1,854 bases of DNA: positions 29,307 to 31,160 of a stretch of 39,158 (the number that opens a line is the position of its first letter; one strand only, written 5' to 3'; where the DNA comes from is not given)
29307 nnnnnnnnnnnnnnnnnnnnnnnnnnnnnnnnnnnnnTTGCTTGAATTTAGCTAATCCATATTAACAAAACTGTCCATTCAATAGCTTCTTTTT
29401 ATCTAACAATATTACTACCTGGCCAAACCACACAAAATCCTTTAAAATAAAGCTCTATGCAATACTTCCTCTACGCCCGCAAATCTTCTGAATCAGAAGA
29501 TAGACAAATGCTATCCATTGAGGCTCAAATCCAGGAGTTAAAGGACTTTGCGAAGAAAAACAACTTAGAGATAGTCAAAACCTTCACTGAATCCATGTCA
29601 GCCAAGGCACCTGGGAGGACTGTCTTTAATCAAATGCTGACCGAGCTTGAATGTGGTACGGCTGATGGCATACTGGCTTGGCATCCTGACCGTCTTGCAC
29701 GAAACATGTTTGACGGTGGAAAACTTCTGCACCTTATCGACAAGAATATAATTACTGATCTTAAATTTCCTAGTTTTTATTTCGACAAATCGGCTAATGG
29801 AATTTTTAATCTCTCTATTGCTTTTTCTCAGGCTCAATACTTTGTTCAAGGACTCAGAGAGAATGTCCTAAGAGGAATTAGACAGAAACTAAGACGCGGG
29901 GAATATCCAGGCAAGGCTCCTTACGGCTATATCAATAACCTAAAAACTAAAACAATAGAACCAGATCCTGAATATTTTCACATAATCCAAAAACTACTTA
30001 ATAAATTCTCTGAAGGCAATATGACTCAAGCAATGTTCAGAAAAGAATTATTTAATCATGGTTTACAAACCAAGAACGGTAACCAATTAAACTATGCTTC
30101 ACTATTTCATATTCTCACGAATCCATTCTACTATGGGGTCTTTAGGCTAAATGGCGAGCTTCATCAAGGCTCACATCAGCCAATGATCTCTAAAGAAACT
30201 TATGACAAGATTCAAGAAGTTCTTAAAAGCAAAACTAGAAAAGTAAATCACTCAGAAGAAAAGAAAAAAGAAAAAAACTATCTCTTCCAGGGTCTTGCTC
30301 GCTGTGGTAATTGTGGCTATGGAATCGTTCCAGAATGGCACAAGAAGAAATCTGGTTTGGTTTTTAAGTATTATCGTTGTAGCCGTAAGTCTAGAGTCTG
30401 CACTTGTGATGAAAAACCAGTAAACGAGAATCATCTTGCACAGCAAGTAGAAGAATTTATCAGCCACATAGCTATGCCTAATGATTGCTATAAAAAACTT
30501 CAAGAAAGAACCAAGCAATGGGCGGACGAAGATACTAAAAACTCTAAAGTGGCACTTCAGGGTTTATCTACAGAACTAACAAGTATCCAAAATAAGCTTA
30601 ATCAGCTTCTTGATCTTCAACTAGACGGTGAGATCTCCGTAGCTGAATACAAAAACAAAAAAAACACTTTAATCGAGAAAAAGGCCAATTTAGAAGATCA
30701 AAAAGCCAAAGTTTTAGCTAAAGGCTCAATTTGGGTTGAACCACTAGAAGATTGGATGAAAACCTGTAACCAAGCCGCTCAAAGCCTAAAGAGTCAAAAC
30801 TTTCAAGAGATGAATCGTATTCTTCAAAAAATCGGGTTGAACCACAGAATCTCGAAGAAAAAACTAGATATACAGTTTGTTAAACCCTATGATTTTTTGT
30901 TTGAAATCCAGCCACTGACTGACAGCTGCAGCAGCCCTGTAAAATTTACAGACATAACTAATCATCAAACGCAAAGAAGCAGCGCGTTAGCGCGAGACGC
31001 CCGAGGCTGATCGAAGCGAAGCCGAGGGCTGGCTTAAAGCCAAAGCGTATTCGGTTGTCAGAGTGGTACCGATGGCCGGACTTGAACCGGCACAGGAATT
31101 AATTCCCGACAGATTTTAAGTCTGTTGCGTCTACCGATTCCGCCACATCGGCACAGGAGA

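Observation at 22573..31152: Island bounded by about 210-bp inverted repeats whose tips supply the 3' end of tRNA-Leu(UAA)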

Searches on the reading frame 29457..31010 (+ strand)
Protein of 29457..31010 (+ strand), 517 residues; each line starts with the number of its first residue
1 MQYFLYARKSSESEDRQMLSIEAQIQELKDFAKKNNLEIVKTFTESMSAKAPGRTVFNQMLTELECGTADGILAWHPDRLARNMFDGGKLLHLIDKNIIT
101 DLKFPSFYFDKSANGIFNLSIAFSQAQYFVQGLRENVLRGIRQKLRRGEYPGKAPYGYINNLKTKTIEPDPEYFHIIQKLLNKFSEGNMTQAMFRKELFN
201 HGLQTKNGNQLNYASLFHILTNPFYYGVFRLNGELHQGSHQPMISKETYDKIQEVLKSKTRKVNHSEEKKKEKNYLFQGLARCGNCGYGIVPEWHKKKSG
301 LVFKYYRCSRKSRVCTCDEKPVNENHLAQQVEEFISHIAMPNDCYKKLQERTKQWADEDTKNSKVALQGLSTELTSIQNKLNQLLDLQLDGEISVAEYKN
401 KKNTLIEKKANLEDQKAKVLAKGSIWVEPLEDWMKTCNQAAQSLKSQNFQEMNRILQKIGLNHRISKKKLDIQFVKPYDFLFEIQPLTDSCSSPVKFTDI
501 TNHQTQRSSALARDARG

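Call 9: search_protein_families(library=pfam, proteins=[window:29457-31010:+], max_evalue=0.01)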
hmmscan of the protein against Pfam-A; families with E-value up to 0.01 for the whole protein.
window:29457-31010:+ (517 aa): 3 families
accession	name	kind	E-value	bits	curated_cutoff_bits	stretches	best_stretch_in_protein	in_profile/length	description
PF00239.26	Resolvase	-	2.1e-19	70.5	23.3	1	4-149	2-144/145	Resolvase, N terminal domain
PF07508.19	Recombinase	-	2.4e-11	44.2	21.1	1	174-258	4-101/102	Recombinase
PF13408.12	Zn_ribbon_recom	-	3.3e-11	43.8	25.3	1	276-335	1-57/58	Recombinase zinc beta ribbon domain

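Call 11: find_encoding_contigs(protein=window:29457-31010:+, flank=10000, max_places=10)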
Protein window:29457-31010:+ (517 aa): no gene with exactly this product is on record in the collection.

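Call 19: find_homologous_proteins(query=window:29457-31010:+, max_evalue=1e-20)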
Query window:29457-31010:+ (517 aa): 4696 proteins with E <= 1e-20 among 8000 candidates; the best 120 are listed.
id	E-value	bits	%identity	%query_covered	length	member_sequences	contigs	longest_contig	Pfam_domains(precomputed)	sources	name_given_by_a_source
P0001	0.0e+0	1181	100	100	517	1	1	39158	PF07508.20,PF00239.27,PF13408.13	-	-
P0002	2.0e-206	705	62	99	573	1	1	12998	PF07508.20,PF00239.27,PF13408.13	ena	-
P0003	3.1e-184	631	56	99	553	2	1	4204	PF07508.20,PF00239.27,PF13408.13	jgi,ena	-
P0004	2.1e-183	629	55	99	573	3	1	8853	PF07508.20,PF00239.27,PF13408.13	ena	-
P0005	1.4e-182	626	58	95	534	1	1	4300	PF07508.20,PF00239.27,PF13408.13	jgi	jgi:site-specific DNA recombinase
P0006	3.7e-182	625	58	95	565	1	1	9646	PF07508.20,PF00239.27,PF13408.13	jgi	jgi:site-specific DNA recombinase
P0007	4.5e-181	621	57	97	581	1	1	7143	PF07508.20,PF00239.27,PF13408.13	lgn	-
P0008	1.6e-179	616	53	97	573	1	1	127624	PF07508.20,PF00239.27,PF13408.13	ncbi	-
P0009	1.7e-178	612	52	97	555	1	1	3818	PF07508.20,PF00239.27,PF13408.13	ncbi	-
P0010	9.3e-176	603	50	100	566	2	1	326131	PF07508.20,PF00239.27,PF13408.13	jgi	jgi:site-specific DNA recombinase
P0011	1.0e-169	584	51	100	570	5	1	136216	PF07508.20,PF00239.27,PF13408.13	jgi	jgi:site-specific DNA recombinase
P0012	1.0e-169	584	51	98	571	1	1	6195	PF07508.20,PF00239.27,PF13408.13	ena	-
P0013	8.4e-168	577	52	95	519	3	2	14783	PF07508.20,PF00239.27,PF13408.13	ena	-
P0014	8.6e-166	571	49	99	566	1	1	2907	PF07508.20,PF00239.27,PF13408.13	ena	-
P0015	6.0e-165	568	51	99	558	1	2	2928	PF07508.20,PF00239.27,PF13408.13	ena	-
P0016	1.0e-164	567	48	99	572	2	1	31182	PF07508.20,PF00239.27,PF13408.13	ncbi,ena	-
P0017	2.6e-164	566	49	100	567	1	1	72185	PF07508.20,PF00239.27,PF13408.13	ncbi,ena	-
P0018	1.6e-162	560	49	100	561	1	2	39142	PF07508.20,PF00239.27,PF13408.13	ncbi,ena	-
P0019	5.4e-161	555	49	99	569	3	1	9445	PF07508.20,PF00239.27,PF13408.13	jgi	jgi:site-specific DNA recombinase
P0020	1.5e-159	550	60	80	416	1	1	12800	PF07508.20,PF00239.27,PF13408.13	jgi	jgi:site-specific DNA recombinase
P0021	2.5e-157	543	49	99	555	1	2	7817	PF07508.20,PF00239.27,PF13408.13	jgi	jgi:site-specific DNA recombinase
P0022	1.3e-154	534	50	100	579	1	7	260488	PF07508.20,PF00239.27,PF13408.13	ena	-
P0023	6.1e-154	531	48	93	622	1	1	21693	PF07508.20,PF00239.27,PF13408.13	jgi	jgi:site-specific DNA recombinase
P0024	1.6e-153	530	46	98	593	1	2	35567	PF07508.20,PF00239.27,PF13408.13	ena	-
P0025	1.1e-152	527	47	96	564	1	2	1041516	PF07508.20,PF00239.27,PF13408.13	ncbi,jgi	jgi:site-specific DNA recombinase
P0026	5.4e-152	525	51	93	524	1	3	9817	PF07508.20,PF00239.27,PF13408.13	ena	-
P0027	1.8e-151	523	48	93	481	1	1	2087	PF07508.20,PF00239.27,PF13408.13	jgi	-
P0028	4.1e-151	522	48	96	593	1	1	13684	PF07508.20,PF00239.27,PF13408.13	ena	-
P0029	6.8e-151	521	49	94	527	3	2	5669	PF07508.20,PF00239.27,PF13408.13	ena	-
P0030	2.8e-150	519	48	96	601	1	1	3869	PF07508.20,PF00239.27,PF13408.13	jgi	jgi:site-specific DNA recombinase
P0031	2.9e-150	519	48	93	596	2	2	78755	PF07508.20,PF00239.27,PF13408.13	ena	-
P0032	2.7e-149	516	48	93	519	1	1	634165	PF07508.20,PF00239.27,PF13408.13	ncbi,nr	ncbi:MAG: resolvase-like protein [Candidatus Parcubacteria bacterium]|nr:MAG: resolvase-like protein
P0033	3.7e-148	512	45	99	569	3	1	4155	PF07508.20,PF00239.27,PF13408.13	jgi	jgi:site-specific DNA recombinase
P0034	8.6e-148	511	47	93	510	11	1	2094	PF07508.20,PF00239.27,PF13408.13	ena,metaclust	metaclust:\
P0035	3.8e-147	509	49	99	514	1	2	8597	PF07508.20,PF00239.27,PF13408.13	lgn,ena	-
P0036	1.2e-146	507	48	93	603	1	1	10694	PF07508.20,PF00239.27,PF13408.13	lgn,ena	-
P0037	2.4e-146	506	46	98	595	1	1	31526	PF07508.20,PF00239.27,PF13408.13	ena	-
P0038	8.9e-146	505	47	96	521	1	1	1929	PF07508.20,PF00239.27,PF13408.13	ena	-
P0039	1.5e-145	504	48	94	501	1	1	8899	PF07508.20,PF00239.27,PF13408.13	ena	-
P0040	2.5e-145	503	47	95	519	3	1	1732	PF07508.20,PF00239.27,PF13408.13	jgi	jgi:site-specific DNA recombinase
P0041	5.8e-145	502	48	94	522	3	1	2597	PF07508.20,PF00239.27,PF13408.13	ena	-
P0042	1.1e-144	501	46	96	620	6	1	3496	PF07508.20,PF00239.27,PF13408.13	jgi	jgi:site-specific DNA recombinase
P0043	2.0e-144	500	47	93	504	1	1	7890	PF07508.20,PF00239.27,PF13408.13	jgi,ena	-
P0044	3.9e-144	499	46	100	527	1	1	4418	PF07508.20,PF00239.27,PF13408.13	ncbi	-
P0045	1.0e-143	498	46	94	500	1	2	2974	PF07508.20,PF00239.27,PF13408.13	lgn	-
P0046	2.1e-143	497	47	94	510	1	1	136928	PF07508.20,PF00239.27,PF13408.13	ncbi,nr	ncbi:MAG: recombinase family protein [Candidatus Berkelbacteria bacterium]|nr:recombinase family pro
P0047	1.2e-142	494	46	93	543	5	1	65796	PF07508.20,PF00239.27,PF13408.13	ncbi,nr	ncbi:MAG: recombinase family protein [Cyanobacteria bacterium]|nr:recombinase family protein [Cyanob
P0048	1.3e-142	494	46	93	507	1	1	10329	PF07508.20,PF00239.27,PF13408.13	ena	-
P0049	1.3e-142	494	47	94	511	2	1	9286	PF07508.20,PF00239.27,PF13408.13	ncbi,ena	-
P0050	1.3e-142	494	47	96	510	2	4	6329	PF07508.20,PF00239.27,PF13408.13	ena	-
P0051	1.3e-142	494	47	93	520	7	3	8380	PF07508.20,PF00239.27,PF13408.13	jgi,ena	-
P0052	2.1e-142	493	46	93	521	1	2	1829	PF07508.20,PF00239.27,PF13408.13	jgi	jgi:DNA invertase Pin-like site-specific DNA recombinase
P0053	3.2e-142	493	46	97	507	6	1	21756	PF07508.20,PF00239.27,PF13408.13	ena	-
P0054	6.8e-142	492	47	93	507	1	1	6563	PF07508.20,PF00239.27,PF13408.13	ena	-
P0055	6.9e-142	492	47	94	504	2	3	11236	PF07508.20,PF00239.27,PF13408.13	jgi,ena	-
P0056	9.3e-142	491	47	93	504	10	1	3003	PF07508.20,PF00239.27,PF13408.13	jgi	-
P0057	1.0e-141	491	45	93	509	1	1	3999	PF07508.20,PF00239.27,PF13408.13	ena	-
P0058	1.2e-141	491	47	94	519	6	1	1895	PF07508.20,PF00239.27,PF13408.13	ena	-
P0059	2.8e-141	490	61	69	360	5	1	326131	PF07508.20,PF00239.27,PF13408.13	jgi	jgi:site-specific DNA recombinase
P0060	3.2e-141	490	47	94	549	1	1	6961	PF07508.20,PF00239.27,PF13408.13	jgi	-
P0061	4.7e-141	489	46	96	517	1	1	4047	PF07508.20,PF00239.27,PF13408.13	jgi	jgi:site-specific DNA recombinase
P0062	5.8e-141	489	46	94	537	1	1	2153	PF07508.20,PF00239.27,PF13408.13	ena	-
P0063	9.6e-141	488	46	96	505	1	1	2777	PF07508.20,PF00239.27,PF13408.13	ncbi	-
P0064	1.4e-140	487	46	93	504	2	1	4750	PF07508.20,PF00239.27,PF13408.13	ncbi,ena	-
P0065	5.3e-140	486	47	93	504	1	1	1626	PF07508.20,PF00239.27,PF13408.13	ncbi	-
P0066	5.7e-140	485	46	96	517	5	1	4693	PF07508.20,PF00239.27,PF13408.13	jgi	jgi:site-specific DNA recombinase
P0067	6.0e-140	485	46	93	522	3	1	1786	PF07508.20,PF00239.27,PF13408.13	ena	-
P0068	7.1e-140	485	46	95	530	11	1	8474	PF07508.20,PF00239.27,PF13408.13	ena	-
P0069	8.6e-140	485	46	93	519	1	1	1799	PF07508.20,PF00239.27,PF13408.13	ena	-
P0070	1.7e-139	484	48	90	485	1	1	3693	PF07508.20,PF00239.27,PF13408.13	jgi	jgi:DNA invertase Pin-like site-specific DNA recombinase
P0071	2.1e-139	484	47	93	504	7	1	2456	PF07508.20,PF00239.27,PF13408.13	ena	-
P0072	2.2e-139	483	47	93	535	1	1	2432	PF07508.20,PF00239.27,PF13408.13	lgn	-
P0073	2.2e-139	483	45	95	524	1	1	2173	PF07508.20,PF00239.27,PF13408.13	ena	-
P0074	2.8e-139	483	46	96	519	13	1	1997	PF07508.20,PF00239.27,PF13408.13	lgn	-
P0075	7.9e-139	482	47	94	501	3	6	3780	PF07508.20,PF00239.27,PF13408.13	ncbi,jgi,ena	-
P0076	2.4e-138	480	45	100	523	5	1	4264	PF07508.20,PF00239.27,PF13408.13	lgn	-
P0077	2.9e-138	480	46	94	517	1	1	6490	PF07508.20,PF00239.27,PF13408.13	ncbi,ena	-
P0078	3.2e-138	480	46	94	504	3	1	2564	PF07508.20,PF00239.27,PF13408.13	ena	-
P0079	7.2e-138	478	45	94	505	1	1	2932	PF07508.20,PF00239.27,PF13408.13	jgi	-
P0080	1.0e-137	478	47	94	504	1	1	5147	PF07508.20,PF00239.27,PF13408.13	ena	-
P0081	1.6e-137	477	45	94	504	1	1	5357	PF07508.20,PF00239.27,PF13408.13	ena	-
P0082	2.2e-137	477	46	94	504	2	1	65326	PF07508.20,PF00239.27,PF13408.13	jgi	jgi:DNA invertase Pin-like site-specific DNA recombinase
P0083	2.7e-137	477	44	94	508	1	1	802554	PF07508.20,PF00239.27,PF13408.13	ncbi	-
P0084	3.4e-137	476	45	97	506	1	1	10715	PF07508.20,PF00239.27,PF13408.13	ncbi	ncbi:MAG: recombinase family protein [Candidatus Paceibacterota bacterium]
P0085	3.9e-137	476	45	94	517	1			PF07508.20,PF00239.27,PF13408.13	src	-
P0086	4.3e-137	476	45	97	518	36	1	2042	PF07508.20,PF00239.27,PF13408.13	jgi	-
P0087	4.8e-137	476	45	94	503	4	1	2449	PF07508.20,PF00239.27,PF13408.13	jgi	-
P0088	5.0e-137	476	44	97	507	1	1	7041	PF07508.20,PF00239.27,PF13408.13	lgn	-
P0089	6.0e-137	475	46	94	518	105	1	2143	PF07508.20,PF00239.27,PF13408.13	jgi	jgi:DNA invertase Pin-like site-specific DNA recombinase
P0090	6.2e-137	475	46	94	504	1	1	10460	PF07508.20,PF00239.27,PF13408.13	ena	-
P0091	6.5e-137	475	46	94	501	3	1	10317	PF07508.20,PF00239.27,PF13408.13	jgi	jgi:DNA invertase Pin-like site-specific DNA recombinase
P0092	8.9e-137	475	45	93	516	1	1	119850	PF07508.20,PF00239.27,PF13408.13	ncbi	-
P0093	1.5e-136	474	58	69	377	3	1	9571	PF07508.20,PF00239.27,PF13408.13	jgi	jgi:site-specific DNA recombinase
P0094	1.6e-136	474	46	93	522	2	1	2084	PF07508.20,PF00239.27,PF13408.13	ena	-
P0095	1.7e-136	474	45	93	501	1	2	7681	PF07508.20,PF00239.27,PF13408.13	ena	-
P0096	3.6e-136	473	44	93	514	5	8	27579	PF07508.20,PF00239.27,PF13408.13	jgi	-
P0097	4.0e-136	473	46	93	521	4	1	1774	PF07508.20,PF00239.27,PF13408.13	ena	-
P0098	5.3e-136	472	45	94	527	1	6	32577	PF07508.20,PF00239.27,PF13408.13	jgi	jgi:site-specific DNA recombinase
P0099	6.6e-136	472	47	93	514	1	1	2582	PF07508.20,PF00239.27,PF13408.13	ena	-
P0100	6.7e-136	472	46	94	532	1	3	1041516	PF07508.20,PF00239.27,PF13408.13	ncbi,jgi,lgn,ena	jgi:site-specific DNA recombinase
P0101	7.3e-136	472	46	94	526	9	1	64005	PF07508.20,PF00239.27,PF13408.13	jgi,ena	-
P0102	7.4e-136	472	46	94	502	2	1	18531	PF07508.20,PF00239.27,PF13408.13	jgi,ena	-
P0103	1.1e-135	471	43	97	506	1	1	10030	PF07508.20,PF00239.27,PF13408.13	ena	-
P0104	1.5e-135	471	45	97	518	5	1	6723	PF07508.20,PF00239.27,PF13408.13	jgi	-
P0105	1.7e-135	471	43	98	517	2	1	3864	PF07508.20,PF00239.27,PF13408.13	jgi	-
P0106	2.1e-135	470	46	93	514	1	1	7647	PF07508.20,PF00239.27,PF13408.13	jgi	-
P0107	2.1e-135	470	45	94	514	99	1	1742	PF07508.20,PF00239.27,PF13408.13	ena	-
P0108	4.2e-135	469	46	92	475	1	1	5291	PF07508.20,PF00239.27,PF13408.13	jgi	-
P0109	5.8e-135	469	45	96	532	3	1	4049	PF07508.20,PF00239.27,PF13408.13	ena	-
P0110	6.5e-135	469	44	94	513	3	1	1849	PF07508.20,PF00239.27,PF13408.13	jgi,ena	-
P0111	9.7e-135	468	44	97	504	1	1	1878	PF07508.20,PF00239.27,PF13408.13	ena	-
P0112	1.2e-134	468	45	94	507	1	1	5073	PF07508.20,PF00239.27,PF13408.13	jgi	jgi:DNA invertase Pin-like site-specific DNA recombinase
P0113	1.3e-134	468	45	95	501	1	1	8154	PF07508.20,PF00239.27,PF13408.13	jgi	-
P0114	2.3e-134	467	45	97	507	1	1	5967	PF07508.20,PF00239.27,PF13408.13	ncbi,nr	ncbi:recombinase family protein [Candidatus Shapirobacteria bacterium]|nr:recombinase family protein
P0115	4.8e-134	466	44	96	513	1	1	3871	PF07508.20,PF00239.27,PF13408.13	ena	-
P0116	4.8e-134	466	45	94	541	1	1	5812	PF07508.20,PF00239.27,PF13408.13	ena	-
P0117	4.9e-134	466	45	95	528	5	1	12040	PF07508.20,PF00239.27,PF13408.13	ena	-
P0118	5.8e-134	466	45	93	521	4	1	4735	PF07508.20,PF00239.27,PF13408.13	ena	-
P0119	6.4e-134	465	45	93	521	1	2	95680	PF07508.20,PF00239.27,PF13408.13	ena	-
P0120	7.5e-134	465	45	96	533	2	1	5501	PF07508.20,PF00239.27,PF13408.13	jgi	-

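Call 20: find_encoding_contigs(protein=P0002, flank=10000, max_places=3)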
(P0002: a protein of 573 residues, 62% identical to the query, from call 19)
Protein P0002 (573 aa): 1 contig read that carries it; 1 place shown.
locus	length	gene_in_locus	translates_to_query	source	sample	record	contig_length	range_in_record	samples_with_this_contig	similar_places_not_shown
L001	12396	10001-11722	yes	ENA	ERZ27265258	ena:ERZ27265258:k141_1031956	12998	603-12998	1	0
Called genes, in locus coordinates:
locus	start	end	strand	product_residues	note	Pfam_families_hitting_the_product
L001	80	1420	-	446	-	PF00133:tRNA-synt_1 (faint), PF01406:tRNA-synt_1e, PF01921:tRNA-synt_1f (faint), PF09334:tRNA-synt_1g (weak), PF09190:DALR_2 (weak)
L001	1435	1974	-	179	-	PF02130:YbeY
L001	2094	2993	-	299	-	PF22692:LlgE_F_G_D1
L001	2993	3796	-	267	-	-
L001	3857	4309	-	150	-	PF02050:FliJ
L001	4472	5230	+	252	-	PF00318:Ribosomal_S2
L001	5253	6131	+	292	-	PF00889:EF_TS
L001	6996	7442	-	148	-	-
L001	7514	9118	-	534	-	PF00805:Pentapeptide, PF13576:Pentapeptide_3 (faint), PF13599:Pentapeptide_4 (weak), PF00805:Pentapeptide (weak)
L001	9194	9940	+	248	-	-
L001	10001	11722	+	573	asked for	PF00239:Resolvase, PF07508:Recombinase, PF13408:Zn_ribbon_recom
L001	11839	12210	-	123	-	-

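Call 21: find_encoding_contigs(protein=P0008, flank=10000, max_places=3)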
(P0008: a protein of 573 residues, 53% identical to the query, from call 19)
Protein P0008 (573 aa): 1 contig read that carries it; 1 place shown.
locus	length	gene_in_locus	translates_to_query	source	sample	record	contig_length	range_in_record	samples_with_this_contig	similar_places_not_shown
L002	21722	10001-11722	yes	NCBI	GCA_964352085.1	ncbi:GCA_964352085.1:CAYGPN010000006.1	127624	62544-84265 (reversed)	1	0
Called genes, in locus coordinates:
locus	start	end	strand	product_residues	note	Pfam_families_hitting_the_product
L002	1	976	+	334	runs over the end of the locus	PF00762:Ferrochelatase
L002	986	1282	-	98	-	-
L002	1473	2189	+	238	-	-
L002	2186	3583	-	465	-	PF00275:EPSP_synthase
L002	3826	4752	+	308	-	-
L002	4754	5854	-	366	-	PF00150:Cellulase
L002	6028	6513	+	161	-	PF13302:Acetyltransf_3, PF00583:Acetyltransf_1, PF13673:Acetyltransf_10, PF13508:Acetyltransf_7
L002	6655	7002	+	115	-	PF06296:RelE (weak)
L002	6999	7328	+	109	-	PF15731:MqsA_antitoxin, PF01381:HTH_3 (weak)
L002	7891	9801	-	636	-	-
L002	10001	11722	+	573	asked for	PF00239:Resolvase, PF07508:Recombinase, PF13408:Zn_ribbon_recom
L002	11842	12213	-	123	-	PF02261:Asp_decarbox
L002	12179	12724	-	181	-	PF05198:IF3_N, PF00707:IF3_C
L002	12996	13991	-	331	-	PF04166:PdxA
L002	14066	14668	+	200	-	PF02482:Ribosomal_S30AE, PF16321:Ribosom_S30AE_C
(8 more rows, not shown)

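Call 22: find_encoding_contigs(protein=P0010, flank=10000, max_places=3)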
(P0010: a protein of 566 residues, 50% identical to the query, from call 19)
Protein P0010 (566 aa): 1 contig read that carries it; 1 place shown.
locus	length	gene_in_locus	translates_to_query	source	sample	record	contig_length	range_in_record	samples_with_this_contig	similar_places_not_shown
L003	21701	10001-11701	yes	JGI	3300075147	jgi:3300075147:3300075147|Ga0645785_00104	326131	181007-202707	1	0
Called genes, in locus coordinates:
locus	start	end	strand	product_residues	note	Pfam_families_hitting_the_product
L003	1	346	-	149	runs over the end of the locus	PF14947:HTH_45 (weak), PF25213:HVO_A0261_N (weak)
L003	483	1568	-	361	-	PF13384:HTH_23 (faint), PF13518:HTH_28 (faint), PF13565:HTH_32, PF13358:DDE_3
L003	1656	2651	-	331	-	PF04326:SLFN_AlbA_2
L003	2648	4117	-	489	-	PF12161:HsdM_N, PF02384:N6_Mtase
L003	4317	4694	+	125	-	-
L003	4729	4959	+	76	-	-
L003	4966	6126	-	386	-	PF13808:DDE_Tnp_1_assoc, PF01609:DDE_Tnp_1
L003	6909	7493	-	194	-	-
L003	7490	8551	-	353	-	PF00004:AAA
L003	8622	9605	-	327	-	PF13546:DDE_5 (weak), PF01609:DDE_Tnp_1, PF04693:DDE_Tnp_2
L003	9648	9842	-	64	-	-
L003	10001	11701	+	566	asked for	PF00239:Resolvase, PF07508:Recombinase, PF13408:Zn_ribbon_recom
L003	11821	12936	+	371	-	PF00589:Phage_integrase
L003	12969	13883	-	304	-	-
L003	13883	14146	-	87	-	-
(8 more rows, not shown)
